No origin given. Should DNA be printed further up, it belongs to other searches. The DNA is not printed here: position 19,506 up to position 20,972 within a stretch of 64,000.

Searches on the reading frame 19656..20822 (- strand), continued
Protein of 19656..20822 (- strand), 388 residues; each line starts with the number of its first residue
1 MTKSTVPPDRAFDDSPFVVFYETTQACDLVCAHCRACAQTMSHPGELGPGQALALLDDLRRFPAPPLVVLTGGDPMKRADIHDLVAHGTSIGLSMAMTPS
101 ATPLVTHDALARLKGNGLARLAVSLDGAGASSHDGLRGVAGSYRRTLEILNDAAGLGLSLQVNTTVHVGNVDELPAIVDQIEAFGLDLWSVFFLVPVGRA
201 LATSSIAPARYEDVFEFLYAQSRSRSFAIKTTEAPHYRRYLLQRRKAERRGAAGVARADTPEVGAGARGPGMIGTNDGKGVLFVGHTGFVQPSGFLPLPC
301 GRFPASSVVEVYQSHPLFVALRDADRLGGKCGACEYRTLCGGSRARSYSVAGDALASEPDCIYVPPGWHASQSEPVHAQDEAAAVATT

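Call 44: search_solved_structures(query=window:19656-20822:-, max_evalue=0.00001)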
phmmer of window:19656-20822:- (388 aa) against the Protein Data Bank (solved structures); distinct sequences matched with E-value up to 0.00001: 4.
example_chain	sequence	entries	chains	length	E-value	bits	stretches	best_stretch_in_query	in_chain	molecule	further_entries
6c8v_A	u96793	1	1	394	1.6e-14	57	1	15-186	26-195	Coenzyme PQQ synthesis protein E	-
7vob_C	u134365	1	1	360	9.6e-14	54.5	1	68-194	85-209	Cytosylglucuronate decarboxylase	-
7voc_C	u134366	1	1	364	9.8e-14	54.5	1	68-194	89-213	Cytosylglucuronate decarboxylase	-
6efn_A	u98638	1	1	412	1.5e-09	40.6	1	19-220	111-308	Sporulation killing factor maturation protein SkfB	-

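Call 60: find_related_loci(query=A5, collection=metagenome_contigs, flank=5000)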
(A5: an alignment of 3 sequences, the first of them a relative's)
Query A5 (713 aa) in metagenome_contigs; peptide patterns used: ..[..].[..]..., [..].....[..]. (x = any residue, [..] = any of these).
600 stretches matched a pattern (row limit reached: there are more); 298 encode a relative of the query (tblastn E <= 1e-3); the best 80 are kept; 80 distinct loci.
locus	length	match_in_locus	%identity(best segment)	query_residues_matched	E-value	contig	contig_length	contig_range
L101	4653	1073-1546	33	212-320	2e-9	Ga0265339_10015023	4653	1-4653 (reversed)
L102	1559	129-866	61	196-276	2e-9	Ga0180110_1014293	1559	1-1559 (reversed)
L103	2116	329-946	61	210-290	6e-9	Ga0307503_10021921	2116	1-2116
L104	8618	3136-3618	31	212-320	1e-7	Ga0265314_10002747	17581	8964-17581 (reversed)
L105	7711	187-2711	32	171-325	1e-7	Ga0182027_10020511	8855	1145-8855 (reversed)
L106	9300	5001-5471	68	214-255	1e-7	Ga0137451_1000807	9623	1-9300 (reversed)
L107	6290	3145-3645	43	210-282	2e-7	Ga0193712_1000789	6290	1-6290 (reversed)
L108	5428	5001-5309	63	210-255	2e-7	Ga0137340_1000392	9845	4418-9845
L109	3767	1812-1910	64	217-249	2e-7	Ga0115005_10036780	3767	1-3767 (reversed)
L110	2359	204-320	59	210-248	2e-7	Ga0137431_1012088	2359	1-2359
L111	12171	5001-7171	56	214-281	3e-7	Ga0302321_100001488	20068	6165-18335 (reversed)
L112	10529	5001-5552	56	200-260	3e-7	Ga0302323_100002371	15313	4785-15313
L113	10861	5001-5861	50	207-272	3e-7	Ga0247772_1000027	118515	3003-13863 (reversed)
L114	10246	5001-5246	67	213-263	4e-7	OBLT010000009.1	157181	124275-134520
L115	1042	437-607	51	209-265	2e-7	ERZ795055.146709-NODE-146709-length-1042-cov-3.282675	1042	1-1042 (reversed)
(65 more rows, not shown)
